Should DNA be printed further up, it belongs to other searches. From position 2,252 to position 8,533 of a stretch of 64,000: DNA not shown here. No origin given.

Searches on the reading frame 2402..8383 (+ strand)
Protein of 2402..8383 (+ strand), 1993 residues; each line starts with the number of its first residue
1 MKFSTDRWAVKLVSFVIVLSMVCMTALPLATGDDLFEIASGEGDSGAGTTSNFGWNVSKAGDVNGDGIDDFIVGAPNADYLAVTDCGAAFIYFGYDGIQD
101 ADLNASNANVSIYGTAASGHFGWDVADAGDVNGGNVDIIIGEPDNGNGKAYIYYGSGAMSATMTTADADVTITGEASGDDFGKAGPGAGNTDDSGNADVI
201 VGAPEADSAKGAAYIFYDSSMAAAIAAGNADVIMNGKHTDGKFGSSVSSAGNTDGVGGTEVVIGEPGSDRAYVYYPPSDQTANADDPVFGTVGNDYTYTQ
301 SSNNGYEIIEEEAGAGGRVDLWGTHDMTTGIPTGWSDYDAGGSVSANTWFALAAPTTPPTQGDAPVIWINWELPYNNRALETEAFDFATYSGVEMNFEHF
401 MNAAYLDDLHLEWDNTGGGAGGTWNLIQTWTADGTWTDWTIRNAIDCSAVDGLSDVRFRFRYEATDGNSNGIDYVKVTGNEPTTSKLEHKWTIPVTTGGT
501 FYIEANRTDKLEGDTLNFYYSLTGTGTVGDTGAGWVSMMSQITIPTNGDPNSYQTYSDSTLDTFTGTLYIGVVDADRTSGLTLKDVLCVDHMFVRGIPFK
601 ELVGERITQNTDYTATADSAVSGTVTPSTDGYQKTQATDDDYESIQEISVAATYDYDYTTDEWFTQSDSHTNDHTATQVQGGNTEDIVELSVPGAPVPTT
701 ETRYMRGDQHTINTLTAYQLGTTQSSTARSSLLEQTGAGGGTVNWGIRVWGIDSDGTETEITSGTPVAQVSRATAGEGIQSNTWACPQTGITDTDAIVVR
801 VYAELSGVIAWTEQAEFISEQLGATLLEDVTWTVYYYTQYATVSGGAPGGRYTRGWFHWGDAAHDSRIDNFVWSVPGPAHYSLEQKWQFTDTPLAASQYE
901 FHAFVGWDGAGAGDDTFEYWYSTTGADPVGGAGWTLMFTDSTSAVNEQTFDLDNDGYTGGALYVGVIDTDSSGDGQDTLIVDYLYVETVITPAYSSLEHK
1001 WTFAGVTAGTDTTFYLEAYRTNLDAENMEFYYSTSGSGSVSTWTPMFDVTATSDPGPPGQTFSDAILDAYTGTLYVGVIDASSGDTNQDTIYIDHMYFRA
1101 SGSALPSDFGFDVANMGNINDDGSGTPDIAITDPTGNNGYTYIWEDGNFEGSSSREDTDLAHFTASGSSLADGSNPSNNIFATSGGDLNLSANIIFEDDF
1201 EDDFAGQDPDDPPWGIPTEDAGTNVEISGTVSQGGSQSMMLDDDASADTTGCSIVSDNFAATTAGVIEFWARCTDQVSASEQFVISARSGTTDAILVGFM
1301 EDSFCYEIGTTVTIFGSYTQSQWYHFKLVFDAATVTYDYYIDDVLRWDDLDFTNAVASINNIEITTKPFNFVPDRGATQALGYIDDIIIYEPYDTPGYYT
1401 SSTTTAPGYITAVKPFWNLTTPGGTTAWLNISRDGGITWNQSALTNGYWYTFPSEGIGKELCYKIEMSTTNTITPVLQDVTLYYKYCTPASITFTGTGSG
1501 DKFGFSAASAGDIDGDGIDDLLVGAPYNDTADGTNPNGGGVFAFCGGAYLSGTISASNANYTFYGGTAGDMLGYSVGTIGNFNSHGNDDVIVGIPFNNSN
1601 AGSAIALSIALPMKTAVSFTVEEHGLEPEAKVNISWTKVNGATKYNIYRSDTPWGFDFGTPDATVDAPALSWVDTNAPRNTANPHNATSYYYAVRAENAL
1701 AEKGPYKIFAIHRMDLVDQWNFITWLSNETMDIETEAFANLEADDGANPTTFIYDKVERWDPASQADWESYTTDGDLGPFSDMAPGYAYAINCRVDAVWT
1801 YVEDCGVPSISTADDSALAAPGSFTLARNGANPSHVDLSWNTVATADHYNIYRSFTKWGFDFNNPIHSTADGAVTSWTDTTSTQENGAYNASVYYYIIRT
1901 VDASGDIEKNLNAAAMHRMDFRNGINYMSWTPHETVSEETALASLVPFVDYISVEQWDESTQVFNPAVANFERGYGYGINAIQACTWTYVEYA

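Call 57: search_protein_families(library=pfam, proteins=[window:2402-8383:+], max_evalue=0.00001)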
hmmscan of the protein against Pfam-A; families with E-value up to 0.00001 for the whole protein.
window:2402-8383:+ (1993 aa): 1 family
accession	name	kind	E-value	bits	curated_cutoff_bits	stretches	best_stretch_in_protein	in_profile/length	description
PF01839.29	FG-GAP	-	3.2e-10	40.1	22.1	2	53-85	1-30/37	FG-GAP repeat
